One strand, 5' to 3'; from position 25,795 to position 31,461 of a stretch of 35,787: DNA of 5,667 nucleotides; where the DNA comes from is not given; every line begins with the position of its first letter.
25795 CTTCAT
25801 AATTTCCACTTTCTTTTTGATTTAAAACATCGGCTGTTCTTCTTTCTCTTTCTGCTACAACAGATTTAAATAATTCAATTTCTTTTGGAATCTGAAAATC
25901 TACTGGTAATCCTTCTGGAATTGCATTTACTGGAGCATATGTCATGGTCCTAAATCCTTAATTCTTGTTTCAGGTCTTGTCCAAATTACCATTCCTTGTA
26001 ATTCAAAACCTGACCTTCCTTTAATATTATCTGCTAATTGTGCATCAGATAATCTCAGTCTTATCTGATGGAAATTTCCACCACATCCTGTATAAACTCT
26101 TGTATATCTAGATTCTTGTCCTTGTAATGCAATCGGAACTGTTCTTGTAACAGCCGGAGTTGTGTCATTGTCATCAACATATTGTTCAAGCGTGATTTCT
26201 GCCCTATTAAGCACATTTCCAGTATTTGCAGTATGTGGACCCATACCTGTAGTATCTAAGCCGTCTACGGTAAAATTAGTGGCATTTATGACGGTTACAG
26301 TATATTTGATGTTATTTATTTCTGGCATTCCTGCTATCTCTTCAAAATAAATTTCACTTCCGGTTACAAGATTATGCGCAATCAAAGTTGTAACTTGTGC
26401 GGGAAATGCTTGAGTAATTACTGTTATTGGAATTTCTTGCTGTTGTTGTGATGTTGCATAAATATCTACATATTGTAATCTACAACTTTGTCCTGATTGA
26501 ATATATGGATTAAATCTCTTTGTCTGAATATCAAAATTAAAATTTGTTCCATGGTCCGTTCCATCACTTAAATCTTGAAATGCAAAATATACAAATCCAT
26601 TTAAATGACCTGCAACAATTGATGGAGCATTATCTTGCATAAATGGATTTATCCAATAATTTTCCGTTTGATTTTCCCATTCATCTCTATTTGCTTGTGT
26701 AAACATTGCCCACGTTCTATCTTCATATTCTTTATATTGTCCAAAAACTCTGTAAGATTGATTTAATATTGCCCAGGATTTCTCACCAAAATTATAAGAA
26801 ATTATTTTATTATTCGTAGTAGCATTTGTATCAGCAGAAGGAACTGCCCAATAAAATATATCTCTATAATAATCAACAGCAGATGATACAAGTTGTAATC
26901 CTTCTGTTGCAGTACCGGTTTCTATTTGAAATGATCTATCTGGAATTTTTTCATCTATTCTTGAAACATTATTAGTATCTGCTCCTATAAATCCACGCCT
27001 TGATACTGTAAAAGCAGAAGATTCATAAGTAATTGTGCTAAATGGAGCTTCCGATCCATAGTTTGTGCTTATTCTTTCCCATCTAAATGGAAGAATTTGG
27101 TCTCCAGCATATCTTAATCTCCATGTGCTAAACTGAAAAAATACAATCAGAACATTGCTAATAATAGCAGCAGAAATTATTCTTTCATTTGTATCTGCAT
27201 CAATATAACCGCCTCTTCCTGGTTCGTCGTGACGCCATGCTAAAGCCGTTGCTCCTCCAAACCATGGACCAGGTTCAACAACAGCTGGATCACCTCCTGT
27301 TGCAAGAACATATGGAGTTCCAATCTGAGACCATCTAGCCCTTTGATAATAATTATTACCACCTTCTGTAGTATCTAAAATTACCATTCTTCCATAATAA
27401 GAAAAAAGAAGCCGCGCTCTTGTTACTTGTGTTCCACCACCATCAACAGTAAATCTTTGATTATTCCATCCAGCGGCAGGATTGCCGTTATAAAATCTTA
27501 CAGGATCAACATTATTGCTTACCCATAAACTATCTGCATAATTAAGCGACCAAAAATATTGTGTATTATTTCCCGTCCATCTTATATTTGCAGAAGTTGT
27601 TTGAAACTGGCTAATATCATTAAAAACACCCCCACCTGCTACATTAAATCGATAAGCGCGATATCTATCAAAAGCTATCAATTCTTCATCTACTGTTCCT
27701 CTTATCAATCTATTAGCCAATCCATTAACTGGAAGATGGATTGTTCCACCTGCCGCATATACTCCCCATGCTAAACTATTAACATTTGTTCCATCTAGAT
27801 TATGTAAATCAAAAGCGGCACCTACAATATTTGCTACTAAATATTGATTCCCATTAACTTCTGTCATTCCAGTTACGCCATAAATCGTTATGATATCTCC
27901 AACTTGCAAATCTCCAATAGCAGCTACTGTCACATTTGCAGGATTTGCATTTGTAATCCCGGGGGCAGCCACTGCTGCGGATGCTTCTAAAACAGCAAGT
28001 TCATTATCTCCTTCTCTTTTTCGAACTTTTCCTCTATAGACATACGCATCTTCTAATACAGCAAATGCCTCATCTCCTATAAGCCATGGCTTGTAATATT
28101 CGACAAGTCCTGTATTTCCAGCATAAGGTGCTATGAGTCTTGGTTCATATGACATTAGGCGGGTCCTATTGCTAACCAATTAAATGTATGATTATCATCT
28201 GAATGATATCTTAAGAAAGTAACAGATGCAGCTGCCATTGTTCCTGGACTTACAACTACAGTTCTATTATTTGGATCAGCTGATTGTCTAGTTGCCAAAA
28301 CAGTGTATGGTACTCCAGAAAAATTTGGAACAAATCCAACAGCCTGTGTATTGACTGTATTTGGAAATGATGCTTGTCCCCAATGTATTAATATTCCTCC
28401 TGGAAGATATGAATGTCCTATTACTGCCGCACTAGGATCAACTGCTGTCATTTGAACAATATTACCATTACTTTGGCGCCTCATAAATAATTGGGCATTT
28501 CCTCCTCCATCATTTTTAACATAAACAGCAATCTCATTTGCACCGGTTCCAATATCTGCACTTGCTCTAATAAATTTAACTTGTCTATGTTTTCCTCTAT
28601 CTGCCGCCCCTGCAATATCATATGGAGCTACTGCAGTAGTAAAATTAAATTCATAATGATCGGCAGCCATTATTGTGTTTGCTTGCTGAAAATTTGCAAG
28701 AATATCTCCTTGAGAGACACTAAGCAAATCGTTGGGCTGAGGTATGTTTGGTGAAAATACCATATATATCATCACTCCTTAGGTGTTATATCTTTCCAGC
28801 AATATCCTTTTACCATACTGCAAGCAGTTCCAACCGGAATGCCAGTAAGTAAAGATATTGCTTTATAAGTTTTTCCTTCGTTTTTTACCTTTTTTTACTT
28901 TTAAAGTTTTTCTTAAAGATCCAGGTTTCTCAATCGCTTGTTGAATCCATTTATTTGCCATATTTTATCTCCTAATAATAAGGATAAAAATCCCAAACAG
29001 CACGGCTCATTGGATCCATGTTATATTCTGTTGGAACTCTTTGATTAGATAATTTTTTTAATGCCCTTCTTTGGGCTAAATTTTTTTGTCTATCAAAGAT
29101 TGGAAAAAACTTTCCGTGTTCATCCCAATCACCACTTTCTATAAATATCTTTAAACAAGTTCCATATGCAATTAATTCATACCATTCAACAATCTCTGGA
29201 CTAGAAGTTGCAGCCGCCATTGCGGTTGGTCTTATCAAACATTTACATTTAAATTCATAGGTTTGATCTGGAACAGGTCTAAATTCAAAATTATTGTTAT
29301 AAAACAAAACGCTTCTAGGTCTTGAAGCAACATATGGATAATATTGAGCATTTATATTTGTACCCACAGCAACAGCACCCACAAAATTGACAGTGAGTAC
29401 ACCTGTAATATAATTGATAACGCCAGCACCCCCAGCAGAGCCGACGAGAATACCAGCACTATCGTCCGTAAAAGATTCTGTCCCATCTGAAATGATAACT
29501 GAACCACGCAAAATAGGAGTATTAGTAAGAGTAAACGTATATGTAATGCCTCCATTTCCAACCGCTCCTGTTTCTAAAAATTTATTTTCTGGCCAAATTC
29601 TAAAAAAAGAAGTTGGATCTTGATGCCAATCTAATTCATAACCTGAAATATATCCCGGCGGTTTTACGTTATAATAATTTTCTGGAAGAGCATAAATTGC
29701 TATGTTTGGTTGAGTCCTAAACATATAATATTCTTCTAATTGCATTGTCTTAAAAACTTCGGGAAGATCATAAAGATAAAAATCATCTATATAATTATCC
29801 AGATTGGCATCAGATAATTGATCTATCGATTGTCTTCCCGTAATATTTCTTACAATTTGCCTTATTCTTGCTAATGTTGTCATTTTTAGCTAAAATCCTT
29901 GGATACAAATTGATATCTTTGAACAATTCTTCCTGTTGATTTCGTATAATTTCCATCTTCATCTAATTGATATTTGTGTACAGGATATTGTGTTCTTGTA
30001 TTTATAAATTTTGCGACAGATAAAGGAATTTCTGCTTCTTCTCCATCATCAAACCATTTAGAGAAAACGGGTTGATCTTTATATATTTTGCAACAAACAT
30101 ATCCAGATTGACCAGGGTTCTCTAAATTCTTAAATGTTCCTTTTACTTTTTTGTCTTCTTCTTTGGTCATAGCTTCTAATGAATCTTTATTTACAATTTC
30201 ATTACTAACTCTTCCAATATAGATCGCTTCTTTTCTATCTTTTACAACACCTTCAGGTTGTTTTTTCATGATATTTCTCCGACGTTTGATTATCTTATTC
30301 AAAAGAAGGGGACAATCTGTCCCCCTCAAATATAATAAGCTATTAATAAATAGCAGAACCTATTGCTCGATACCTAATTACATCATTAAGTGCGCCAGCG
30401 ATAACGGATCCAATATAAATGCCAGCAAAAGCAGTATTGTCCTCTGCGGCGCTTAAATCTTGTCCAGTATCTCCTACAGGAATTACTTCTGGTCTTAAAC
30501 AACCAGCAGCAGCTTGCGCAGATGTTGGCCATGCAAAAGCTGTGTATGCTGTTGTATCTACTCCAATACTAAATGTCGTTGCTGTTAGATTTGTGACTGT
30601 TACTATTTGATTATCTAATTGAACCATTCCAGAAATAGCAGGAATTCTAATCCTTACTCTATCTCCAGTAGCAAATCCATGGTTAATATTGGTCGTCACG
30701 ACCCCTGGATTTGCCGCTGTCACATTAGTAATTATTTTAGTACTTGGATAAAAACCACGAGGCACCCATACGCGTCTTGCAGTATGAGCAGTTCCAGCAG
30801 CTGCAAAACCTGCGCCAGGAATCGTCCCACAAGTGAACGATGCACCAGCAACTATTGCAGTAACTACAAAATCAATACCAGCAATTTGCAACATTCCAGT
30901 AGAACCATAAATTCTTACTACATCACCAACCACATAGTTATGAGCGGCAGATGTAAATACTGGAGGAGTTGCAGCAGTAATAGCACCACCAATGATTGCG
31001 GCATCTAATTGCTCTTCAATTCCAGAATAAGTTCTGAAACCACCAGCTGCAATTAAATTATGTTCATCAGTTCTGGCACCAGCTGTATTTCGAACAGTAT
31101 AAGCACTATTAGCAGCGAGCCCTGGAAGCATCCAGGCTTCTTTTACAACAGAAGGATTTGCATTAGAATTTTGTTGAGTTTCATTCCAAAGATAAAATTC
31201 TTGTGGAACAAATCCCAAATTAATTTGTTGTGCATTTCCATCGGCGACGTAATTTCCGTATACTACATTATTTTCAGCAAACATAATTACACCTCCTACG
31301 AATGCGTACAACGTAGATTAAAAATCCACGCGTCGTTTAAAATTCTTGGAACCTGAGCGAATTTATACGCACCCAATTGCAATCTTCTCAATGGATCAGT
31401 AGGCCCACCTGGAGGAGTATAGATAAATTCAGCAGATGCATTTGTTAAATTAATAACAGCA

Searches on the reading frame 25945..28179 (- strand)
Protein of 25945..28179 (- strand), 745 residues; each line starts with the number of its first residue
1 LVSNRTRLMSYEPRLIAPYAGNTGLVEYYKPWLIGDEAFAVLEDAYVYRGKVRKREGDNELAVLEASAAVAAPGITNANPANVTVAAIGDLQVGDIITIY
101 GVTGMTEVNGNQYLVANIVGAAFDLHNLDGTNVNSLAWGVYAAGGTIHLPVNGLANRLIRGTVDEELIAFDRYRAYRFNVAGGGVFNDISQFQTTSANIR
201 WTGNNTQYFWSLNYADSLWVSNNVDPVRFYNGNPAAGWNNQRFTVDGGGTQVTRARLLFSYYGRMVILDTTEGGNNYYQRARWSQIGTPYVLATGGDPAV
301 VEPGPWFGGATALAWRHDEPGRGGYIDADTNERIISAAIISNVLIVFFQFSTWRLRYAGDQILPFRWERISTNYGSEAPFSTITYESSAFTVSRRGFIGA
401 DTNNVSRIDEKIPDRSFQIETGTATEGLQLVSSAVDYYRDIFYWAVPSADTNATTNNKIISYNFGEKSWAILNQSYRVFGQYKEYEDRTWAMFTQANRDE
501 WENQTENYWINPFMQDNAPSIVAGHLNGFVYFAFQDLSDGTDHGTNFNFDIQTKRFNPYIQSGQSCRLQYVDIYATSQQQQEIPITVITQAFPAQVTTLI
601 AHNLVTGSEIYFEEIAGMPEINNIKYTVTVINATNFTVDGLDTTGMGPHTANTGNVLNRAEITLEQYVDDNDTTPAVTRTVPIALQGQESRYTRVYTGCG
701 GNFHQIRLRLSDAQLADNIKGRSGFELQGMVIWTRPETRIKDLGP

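Call 10: search_protein_families(library=phrogs, proteins=[window:25945-28179:-])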
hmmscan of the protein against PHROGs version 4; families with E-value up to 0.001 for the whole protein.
window:25945-28179:- (745 aa): 1 family
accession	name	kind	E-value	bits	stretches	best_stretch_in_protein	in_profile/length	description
phrog_584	-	tail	2.3e-14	54.7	2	67-139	18-88/218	major tail protein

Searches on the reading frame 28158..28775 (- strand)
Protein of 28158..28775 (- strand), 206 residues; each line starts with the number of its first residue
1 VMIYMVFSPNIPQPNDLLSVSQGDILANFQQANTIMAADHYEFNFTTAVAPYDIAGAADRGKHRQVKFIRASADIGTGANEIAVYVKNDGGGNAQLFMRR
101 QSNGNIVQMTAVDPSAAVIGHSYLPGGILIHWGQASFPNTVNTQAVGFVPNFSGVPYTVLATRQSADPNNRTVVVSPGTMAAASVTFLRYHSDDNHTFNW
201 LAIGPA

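Call 10: search_protein_families(library=phrogs, proteins=[window:28158-28775:-])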
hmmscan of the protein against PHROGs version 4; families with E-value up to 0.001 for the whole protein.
window:28158-28775:- (206 aa): 2 families
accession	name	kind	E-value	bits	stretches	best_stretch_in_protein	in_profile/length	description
phrog_2557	-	head and packaging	3.7e-06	26.9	1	78-204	401-532/534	virion structural protein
phrog_1396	-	tail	1e-05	25.8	1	48-204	221-340/504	tail fiber protein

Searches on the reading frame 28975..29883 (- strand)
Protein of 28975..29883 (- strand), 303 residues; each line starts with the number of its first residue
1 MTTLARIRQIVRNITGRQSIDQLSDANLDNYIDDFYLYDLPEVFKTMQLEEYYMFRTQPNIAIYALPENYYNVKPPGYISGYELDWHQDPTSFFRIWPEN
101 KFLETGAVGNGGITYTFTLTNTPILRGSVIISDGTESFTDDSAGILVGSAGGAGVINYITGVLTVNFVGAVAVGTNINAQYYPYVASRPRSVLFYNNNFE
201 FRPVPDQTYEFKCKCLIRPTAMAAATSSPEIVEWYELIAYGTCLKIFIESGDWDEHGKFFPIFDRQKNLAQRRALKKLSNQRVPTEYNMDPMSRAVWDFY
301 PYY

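Call 10: search_protein_families(library=phrogs, proteins=[window:28975-29883:-])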
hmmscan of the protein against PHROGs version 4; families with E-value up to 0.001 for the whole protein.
window:28975-29883:- (303 aa): 1 family
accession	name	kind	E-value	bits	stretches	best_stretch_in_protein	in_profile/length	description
phrog_6128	-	unknown function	0.00062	18.6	1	110-187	385-467/1200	-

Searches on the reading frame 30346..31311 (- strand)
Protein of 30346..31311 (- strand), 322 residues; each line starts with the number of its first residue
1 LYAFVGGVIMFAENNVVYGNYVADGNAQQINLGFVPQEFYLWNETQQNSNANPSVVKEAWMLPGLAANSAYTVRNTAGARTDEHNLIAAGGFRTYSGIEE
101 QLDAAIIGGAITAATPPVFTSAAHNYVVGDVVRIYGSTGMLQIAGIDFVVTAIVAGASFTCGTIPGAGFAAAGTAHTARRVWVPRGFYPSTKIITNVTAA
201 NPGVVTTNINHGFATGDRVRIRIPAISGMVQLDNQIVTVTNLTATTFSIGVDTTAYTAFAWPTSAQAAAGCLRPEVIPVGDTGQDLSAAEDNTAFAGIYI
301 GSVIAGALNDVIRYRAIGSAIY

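Call 10: search_protein_families(library=phrogs, proteins=[window:30346-31311:-])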
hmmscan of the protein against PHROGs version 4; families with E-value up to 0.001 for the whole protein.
window:30346-31311:- (322 aa): 1 family
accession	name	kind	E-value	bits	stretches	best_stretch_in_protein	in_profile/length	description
phrog_584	-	tail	5.3e-13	50.2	2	191-262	20-88/218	major tail protein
